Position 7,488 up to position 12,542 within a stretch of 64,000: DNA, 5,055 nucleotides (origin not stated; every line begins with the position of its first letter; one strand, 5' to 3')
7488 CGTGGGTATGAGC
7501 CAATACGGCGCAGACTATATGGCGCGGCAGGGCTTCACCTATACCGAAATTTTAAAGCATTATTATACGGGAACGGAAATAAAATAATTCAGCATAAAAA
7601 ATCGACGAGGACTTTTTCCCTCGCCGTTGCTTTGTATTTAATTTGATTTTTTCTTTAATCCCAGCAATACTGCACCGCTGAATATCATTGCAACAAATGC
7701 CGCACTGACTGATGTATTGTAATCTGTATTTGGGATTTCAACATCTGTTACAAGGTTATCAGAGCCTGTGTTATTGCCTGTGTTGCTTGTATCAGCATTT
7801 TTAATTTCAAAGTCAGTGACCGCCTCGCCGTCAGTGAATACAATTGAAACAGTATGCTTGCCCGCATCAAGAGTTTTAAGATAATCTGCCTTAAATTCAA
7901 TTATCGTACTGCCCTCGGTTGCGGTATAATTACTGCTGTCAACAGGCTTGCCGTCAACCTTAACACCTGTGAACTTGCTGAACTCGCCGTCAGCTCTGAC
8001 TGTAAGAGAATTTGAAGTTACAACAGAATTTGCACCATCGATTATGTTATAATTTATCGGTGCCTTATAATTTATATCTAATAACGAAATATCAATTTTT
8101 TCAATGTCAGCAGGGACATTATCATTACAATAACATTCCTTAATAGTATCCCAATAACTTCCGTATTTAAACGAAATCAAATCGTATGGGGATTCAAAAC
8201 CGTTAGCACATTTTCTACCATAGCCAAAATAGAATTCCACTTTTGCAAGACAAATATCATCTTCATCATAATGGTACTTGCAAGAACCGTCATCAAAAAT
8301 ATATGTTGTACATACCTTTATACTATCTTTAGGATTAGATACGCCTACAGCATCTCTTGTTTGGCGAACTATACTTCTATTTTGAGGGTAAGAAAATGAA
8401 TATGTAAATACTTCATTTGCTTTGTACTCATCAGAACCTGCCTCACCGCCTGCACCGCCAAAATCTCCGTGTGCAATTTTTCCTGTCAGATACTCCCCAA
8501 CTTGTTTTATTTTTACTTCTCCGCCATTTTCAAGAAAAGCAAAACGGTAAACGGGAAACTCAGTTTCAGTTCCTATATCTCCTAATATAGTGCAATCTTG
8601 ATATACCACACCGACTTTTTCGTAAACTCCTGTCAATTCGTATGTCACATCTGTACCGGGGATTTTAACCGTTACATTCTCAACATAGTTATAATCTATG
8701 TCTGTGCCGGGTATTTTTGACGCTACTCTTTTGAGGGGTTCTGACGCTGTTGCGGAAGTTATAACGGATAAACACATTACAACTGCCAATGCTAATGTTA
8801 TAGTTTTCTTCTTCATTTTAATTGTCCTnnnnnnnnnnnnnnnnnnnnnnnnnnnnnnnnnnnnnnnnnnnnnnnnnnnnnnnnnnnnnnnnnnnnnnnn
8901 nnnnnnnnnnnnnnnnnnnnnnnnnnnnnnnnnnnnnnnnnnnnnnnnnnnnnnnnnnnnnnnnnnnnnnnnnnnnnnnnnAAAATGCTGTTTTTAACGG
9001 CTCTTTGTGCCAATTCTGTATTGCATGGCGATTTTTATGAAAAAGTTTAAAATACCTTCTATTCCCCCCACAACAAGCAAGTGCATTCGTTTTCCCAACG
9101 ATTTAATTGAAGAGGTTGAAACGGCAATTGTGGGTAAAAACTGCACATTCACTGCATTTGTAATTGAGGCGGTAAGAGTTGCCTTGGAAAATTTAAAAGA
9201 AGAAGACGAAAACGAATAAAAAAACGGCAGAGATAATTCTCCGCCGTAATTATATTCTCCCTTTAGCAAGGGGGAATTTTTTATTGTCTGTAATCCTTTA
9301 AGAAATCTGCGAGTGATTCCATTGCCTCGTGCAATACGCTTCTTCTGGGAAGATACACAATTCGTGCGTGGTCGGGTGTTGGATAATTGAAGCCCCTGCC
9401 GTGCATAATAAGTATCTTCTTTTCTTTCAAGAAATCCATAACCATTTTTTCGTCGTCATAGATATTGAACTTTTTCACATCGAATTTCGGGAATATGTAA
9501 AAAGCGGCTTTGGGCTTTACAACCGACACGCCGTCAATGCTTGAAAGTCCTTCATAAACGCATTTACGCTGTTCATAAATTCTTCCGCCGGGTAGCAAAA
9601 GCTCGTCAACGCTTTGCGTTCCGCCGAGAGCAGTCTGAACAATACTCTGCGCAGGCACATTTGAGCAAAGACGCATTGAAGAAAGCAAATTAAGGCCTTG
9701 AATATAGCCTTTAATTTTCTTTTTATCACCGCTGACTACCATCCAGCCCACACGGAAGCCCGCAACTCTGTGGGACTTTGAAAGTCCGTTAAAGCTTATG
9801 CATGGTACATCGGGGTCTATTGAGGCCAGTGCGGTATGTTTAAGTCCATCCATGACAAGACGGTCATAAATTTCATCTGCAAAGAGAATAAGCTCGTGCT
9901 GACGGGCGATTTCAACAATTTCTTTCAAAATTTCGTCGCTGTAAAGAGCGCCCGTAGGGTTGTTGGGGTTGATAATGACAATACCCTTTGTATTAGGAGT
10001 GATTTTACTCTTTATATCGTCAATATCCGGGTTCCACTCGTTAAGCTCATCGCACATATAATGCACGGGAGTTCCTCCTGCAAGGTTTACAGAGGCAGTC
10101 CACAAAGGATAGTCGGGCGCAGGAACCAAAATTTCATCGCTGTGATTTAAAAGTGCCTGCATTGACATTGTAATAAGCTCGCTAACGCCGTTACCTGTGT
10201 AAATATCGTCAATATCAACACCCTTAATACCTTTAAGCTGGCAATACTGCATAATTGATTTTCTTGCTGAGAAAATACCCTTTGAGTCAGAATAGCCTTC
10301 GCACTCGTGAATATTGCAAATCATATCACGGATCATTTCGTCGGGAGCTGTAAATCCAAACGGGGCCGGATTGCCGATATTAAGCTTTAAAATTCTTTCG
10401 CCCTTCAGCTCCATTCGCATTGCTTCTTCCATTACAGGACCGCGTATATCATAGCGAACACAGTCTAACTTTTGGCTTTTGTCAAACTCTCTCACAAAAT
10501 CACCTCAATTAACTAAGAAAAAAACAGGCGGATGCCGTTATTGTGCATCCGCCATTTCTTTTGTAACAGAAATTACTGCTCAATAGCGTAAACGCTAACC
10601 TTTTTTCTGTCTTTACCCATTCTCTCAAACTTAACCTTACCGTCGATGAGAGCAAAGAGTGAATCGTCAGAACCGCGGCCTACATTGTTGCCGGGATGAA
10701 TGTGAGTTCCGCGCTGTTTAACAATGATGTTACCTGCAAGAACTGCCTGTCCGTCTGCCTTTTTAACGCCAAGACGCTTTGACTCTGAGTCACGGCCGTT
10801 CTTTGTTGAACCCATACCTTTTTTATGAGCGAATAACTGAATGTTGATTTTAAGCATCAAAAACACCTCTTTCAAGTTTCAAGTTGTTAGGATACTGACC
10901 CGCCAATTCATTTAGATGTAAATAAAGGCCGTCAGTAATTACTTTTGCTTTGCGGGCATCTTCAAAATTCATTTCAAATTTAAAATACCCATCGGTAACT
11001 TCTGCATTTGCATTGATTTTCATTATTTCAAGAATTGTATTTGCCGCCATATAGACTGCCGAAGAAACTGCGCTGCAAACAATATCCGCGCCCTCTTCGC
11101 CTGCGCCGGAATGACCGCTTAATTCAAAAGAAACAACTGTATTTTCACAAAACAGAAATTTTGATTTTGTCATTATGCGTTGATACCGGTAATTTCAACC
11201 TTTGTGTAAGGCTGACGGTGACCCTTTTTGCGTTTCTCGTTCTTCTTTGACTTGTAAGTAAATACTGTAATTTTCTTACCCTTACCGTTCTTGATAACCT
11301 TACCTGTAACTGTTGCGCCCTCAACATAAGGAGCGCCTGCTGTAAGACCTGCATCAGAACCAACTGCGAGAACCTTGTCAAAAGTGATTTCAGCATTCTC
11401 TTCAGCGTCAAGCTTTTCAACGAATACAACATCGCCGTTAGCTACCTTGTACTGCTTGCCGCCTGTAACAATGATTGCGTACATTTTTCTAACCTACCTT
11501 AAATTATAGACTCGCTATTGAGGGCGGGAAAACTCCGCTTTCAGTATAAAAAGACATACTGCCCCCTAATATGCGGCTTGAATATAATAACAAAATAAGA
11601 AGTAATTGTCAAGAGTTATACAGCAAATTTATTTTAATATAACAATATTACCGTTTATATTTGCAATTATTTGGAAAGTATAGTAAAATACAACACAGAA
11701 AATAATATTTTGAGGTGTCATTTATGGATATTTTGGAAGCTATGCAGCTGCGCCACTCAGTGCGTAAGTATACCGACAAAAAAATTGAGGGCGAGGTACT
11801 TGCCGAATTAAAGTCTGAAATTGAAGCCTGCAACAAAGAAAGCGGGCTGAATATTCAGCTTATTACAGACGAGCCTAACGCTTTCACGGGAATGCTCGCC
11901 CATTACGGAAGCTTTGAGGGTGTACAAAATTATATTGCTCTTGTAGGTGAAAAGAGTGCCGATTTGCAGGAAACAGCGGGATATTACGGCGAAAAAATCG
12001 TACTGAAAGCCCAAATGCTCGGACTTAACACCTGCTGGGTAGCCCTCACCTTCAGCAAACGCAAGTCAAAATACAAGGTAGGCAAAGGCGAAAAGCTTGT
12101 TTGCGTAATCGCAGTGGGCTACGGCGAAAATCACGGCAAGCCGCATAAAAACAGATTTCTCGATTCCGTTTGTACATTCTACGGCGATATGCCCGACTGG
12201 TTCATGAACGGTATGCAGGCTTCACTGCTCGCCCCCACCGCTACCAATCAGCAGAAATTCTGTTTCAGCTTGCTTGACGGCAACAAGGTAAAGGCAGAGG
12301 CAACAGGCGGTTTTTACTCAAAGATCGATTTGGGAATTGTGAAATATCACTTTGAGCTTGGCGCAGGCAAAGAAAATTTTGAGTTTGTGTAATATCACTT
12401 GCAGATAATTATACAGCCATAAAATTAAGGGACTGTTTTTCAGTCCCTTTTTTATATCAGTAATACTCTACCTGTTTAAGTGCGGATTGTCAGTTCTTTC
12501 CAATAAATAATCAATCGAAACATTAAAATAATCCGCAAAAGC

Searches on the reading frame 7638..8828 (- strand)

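Call 26: search_protein_families(library=pfam, proteins=[window:7638-8828:-])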
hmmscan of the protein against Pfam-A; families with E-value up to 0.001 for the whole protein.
window:7638-8828:- (396 aa): 1 family
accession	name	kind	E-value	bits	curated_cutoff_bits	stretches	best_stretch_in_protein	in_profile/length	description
PF03442.20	CBM_X2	-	1.9e-05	25.1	28.9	1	269-337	14-79/83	Carbohydrate binding domain X2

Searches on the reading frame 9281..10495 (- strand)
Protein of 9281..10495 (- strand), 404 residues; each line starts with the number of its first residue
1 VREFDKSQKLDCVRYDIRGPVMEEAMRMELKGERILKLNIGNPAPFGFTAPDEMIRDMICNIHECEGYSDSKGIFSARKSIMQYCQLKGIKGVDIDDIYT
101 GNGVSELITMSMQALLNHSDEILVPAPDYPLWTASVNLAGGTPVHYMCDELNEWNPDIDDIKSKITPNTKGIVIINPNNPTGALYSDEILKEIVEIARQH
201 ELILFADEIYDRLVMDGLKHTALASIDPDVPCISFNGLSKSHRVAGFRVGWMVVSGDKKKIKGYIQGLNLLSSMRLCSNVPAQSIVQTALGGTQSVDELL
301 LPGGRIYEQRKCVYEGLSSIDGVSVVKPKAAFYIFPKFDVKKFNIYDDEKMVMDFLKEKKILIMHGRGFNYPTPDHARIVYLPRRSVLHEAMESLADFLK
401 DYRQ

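Call 26: search_protein_families(library=pfam, proteins=[window:9281-10495:-])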
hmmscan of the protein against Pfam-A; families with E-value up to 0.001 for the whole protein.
window:9281-10495:- (404 aa): 3 families
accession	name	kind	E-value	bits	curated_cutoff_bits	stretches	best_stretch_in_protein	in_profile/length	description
PF00155.27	Aminotran_1_2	-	2.1e-52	179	19.7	1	35-393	3-359/361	Aminotransferase class I and II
PF01041.23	DegT_DnrJ_EryC1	-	1.7e-06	27.9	19.8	1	108-207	52-145/360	DegT/DnrJ/EryC1/StrS aminotransferase family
PF00266.25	Aminotran_5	-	8.8e-05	22.1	21.5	0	106-207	75-175/371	Aminotransferase class-V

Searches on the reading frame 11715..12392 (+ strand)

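Call 26: search_protein_families(library=pfam, proteins=[window:11715-12392:+])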
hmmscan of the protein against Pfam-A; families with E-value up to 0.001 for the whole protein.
window:11715-12392:+ (225 aa): 2 families
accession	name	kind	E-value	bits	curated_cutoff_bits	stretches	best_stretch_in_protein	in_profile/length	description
PF14512.11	TM1586_NiRdase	-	7.8e-84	281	27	1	5-217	1-215/215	Putative TM nitroreductase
PF00881.29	Nitroreductase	-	7e-08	33.3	23.5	0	85-136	116-167/167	Nitroreductase family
